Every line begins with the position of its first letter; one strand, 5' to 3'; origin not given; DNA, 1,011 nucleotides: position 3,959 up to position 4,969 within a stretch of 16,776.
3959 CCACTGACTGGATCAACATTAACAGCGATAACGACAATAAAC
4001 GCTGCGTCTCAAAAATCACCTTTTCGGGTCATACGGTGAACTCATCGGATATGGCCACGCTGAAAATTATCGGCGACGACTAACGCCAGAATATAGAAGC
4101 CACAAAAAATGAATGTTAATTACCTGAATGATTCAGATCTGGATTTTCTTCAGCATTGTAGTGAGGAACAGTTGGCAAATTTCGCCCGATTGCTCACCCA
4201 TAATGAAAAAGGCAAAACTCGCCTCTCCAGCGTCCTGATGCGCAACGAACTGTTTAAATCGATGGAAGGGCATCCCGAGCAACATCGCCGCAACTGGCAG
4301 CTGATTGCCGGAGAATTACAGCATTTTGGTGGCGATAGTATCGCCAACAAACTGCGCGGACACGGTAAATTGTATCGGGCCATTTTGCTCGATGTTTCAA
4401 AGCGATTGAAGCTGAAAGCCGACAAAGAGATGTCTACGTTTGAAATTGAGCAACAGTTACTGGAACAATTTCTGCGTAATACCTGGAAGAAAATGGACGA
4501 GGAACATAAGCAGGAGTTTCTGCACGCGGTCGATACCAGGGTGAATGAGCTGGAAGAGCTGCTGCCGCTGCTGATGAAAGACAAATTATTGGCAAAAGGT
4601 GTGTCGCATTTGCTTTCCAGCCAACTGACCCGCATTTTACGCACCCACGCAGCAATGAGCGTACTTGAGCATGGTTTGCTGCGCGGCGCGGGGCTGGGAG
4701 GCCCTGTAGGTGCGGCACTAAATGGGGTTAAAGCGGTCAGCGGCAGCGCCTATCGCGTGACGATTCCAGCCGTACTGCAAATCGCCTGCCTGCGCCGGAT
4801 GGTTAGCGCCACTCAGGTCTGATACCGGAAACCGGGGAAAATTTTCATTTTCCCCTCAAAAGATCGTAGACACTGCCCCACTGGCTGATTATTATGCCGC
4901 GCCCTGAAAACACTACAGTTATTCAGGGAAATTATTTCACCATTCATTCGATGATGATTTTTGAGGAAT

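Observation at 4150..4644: Long antisense ORF embedded in yaaW (htgA/mbiA locus)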

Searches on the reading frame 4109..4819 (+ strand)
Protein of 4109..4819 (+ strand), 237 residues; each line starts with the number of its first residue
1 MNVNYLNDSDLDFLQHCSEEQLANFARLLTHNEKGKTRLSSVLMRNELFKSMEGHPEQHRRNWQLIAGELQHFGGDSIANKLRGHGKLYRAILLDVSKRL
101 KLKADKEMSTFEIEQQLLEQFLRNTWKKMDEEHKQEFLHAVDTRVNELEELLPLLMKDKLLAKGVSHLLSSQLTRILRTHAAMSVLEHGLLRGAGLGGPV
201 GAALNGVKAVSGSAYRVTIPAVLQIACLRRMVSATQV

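Call 17: find_related_loci(query=window:4109-4819:+, collection=genome_contigs, flank=1500)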
Query window:4109-4819:+ (237 aa) in genome_contigs; peptide patterns used: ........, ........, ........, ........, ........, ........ (x = any residue, [..] = any of these).
109 stretches matched a pattern; 17 encode a relative of the query (tblastn E <= 1e-3); 17 distinct loci.
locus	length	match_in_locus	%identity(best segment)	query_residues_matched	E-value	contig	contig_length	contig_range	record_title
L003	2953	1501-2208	97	1-236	1e-159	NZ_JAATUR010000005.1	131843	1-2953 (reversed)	Escherichia coli strain SCPM-O-B-8794 5length=131843, whole genome shotgun sequence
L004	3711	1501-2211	97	1-237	6e-156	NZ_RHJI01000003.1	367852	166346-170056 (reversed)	Escherichia sp. E1V33 1V33_3_consensus, whole genome shotgun sequence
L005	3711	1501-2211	96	1-237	6e-155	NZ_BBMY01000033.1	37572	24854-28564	Escherichia albertii NBRC 107761 = DSM 17582 strain NBRC 107761, whole genome shotgun sequence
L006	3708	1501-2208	86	1-236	4e-129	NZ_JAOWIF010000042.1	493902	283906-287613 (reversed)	Citrobacter sp. Cu233 235, whole genome shotgun sequence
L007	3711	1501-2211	85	1-237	2e-128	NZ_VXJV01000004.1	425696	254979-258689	Salmonella enterica subsp. diarizonae strain CCUG 30040T contig_0000004, whole genome shotgun sequence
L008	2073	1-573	98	47-237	8e-129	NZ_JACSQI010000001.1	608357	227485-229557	Escherichia whittamii strain Sa2BVA5 NODE_1_length_608357_cov_8.774854, whole genome shotgun sequence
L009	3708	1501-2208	88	1-236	2e-124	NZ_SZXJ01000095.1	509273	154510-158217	Citrobacter sp. wls619 contig29, whole genome shotgun sequence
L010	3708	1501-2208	81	1-236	4e-123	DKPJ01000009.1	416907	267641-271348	MAG TPA_asm: Enterobacteriaceae bacterium UBA7338 UBA7338_contig_8, whole genome shotgun sequence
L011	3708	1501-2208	81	1-236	6e-122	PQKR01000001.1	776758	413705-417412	Escherichia sp. ESNIH1 NODE_1, whole genome shotgun sequence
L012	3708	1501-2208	86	1-236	7e-122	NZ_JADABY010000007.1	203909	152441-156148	Citrobacter sp. Res13-Sevr-PEB04-36 seq_tig7, whole genome shotgun sequence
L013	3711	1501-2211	72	1-237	9e-115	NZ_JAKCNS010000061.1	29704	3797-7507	Kluyvera intermedia strain INSAq229 Aq229_contig_62, whole genome shotgun sequence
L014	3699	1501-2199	71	1-233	4e-111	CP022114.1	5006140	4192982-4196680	Kluyvera genomosp. 3 strain YDC799 chromosome, complete genome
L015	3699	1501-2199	71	1-233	2e-110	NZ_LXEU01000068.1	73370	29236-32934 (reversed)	Kluyvera georgiana ATCC 51603 Sequence00068, whole genome shotgun sequence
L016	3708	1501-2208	78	1-236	6e-108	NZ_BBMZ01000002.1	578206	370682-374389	Pseudescherichia vulneris NBRC 102420, whole genome shotgun sequence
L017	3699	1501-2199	72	1-233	1e-103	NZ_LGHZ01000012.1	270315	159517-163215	Kluyvera genomosp. 1 strain L2 contig12, whole genome shotgun sequence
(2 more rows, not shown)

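Call 72: search_protein_families(proteins=[window:4109-4819:+], library=ncbifam, max_evalue=0.1)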
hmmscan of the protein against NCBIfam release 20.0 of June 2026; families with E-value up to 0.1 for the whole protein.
window:4109-4819:+ (237 aa): 1 family
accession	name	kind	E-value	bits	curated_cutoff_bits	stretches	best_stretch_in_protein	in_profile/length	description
NF007593.0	PRK10236.1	equivalog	2e-155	515.3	395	1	1-237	1-237/237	acidic protein MsyB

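Call 75: profile_search(protein=window:4109-4819:+)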
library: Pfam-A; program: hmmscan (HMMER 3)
A. the first sequence (237 residues): domains with independent E <= 10: 6; with E <= 0.001: 2
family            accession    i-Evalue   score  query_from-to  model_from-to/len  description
Ubiq_cyt_C_chap   PF03981.17    4.7e-16    59.6      58-220         1-138/140  Ubiquinol-cytochrome C chaperone
DUF3944           PF13099.11    1.4e-14    54.1       5-39          1-35/35  Domain of unknown function (DUF3944)
FERM_M            PF00373.23      0.048    14.5      16-141        29-101/112  FERM central domain
DUF2057           PF09829.14       0.33    11.5     112-138       164-190/192  Uncharacterized protein conserved in bacteria (DUF2057)
DUF1289           PF06945.18       0.73    10.2     125-144        27-46/47  Protein of unknown function (DUF1289)
Sdh5              PF03937.21        2.9     8.3     116-139        17-40/76  Flavinator of succinate dehydrogenase

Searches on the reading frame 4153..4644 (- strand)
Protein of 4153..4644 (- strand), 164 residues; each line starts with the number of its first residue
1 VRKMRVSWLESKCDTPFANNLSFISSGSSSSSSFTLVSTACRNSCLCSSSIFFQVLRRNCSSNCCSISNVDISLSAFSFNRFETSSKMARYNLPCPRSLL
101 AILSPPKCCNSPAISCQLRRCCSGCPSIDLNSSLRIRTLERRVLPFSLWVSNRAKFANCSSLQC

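Call 72: search_protein_families(proteins=[window:4153-4644:-], library=ncbifam, max_evalue=0.1)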
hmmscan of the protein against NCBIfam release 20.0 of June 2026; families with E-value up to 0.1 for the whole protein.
window:4153-4644:- (164 aa): 0 families

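Call 73: find_homologous_proteins(query=window:4153-4635:-, max_evalue=0.001)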
Query window:4153-4635:- (161 aa): 3 proteins with E <= 0.001 among 46 candidates.
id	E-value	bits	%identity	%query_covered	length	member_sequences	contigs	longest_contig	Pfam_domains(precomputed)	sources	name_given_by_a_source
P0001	3.7e-92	324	98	100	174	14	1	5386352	-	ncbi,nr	ncbi:Positive regulator for sigma 32 heat shock promoters [Escherichia coli O55:H7 str. CB9615]|nr:P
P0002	3.8e-31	126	51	95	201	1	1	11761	-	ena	-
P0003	5.4e-7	47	48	45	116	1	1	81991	-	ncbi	-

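Call 74: profile_search(protein=window:4153-4644:-)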
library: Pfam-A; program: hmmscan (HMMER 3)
A. the first sequence (164 residues): domains with independent E <= 10: 0; with E <= 0.001: 0
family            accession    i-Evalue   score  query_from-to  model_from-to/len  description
(no Pfam family matches the first sequence, even at E <= 10)

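Call 81: predict_structure(protein=window:4153-4635:-)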
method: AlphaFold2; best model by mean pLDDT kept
length: 161 residues; sequences in the alignment: 1
mean_pLDDT: 28.2   pTM: 0.17
mean pLDDT of the five models: 28.2, 26.6, 26.6, 25.4, 24.6
residues with pLDDT >= 90: 0; 70-90: 0; 50-70: 0; < 50: 161
segments of 3 or more residues with pLDDT < 50: 1-161
pLDDT, mean of each block of 10 residues (from residue 1): 25 31 32 30 26 28 31 29 30 27 27 26 27 27 28 26 28
secondary structure, 60 per line:
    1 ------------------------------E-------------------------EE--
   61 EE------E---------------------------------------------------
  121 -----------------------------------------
elements in order:
